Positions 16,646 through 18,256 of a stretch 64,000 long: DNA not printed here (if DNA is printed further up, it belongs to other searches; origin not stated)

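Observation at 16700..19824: Self-contained operon of two large proteins with no recognisable domains, with its own consensus promoter and a triple direct repeat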

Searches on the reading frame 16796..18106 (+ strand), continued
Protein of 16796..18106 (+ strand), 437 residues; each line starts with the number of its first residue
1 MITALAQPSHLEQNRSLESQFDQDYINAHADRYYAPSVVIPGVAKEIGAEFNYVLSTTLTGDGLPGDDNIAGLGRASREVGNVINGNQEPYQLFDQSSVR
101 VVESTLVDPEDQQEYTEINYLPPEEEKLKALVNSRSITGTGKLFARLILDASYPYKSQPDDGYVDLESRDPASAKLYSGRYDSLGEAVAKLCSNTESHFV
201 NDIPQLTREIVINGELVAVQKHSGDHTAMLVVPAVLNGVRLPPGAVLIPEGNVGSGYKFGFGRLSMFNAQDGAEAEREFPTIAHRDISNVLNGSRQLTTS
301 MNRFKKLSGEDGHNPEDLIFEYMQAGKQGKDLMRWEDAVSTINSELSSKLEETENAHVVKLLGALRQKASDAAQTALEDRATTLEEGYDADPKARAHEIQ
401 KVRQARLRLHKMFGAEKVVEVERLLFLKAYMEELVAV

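Call 84: find_encoding_contigs(protein=P0030, flank=5000, max_places=1)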
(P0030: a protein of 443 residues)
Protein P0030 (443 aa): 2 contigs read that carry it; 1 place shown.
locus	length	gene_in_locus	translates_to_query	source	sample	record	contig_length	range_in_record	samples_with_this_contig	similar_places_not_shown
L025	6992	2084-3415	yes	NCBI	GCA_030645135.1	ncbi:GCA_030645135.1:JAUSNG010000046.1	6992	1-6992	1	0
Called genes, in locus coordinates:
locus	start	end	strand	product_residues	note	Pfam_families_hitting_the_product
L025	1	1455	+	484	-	PF06418:CTP_synth_N, PF00117:GATase, PF07722:Peptidase_C26 (faint)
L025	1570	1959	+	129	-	PF23198:PDE8A_N (weak), PF00072:Response_reg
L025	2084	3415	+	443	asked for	-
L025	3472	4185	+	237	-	-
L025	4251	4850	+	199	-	-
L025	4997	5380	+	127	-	-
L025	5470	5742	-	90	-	PF01016:Ribosomal_L27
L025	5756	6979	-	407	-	-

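Call 86: search_protein_families(library=pfam, proteins=[L024:1326-3194:+, L024:3267-3719:+, L024:3781-4905:+, L025:3472-4182:+, L025:4251-4847:+, L025:4997-5377:+], max_evalue=0.01)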
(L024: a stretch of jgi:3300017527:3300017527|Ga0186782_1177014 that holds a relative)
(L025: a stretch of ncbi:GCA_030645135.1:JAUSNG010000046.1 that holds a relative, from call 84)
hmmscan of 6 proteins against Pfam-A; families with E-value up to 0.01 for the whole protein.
L024:1326-3194:+ (623 aa): 1 family
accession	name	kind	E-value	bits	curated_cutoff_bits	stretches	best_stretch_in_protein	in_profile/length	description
PF00498.31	FHA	-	0.00092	20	20.7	1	177-222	2-44/67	FHA domain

L024:3267-3719:+ (151 aa): 0 families

L024:3781-4905:+ (375 aa): 0 families

L025:3472-4182:+ (237 aa): 1 family
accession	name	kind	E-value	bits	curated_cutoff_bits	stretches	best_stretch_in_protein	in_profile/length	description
PF20745.2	TSP_Ig-like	-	0.0031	18.1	27.9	0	193-233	44-80/86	Tailspike protein-like, Ig-like domain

L025:4251-4847:+ (199 aa): 0 families

L025:4997-5377:+ (127 aa): 0 families

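Call 94: find_related_loci(query=A4, collection=viral_contigs, flank=5000)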
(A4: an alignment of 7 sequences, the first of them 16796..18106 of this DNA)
Query A4 (437 aa) in viral_contigs; peptide patterns used: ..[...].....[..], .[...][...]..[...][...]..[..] (x = any residue, [..] = any of these).
17 stretches matched a pattern, but none encodes a relative of the query by tblastn (E <= 1e-3).

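Call 103: search_dna_similar(query=window:16796-18106:+, collection=phages, mode=protein, max_evalue=0.01, max_rows=10)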
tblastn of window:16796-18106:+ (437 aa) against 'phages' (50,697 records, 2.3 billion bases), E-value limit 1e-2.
No match.

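Call 105: search_dna_similar(query=window:16796-18106:+, collection=plasmids, mode=protein, max_evalue=0.01, max_rows=10)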
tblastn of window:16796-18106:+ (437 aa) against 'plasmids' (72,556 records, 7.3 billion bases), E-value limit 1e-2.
No match.
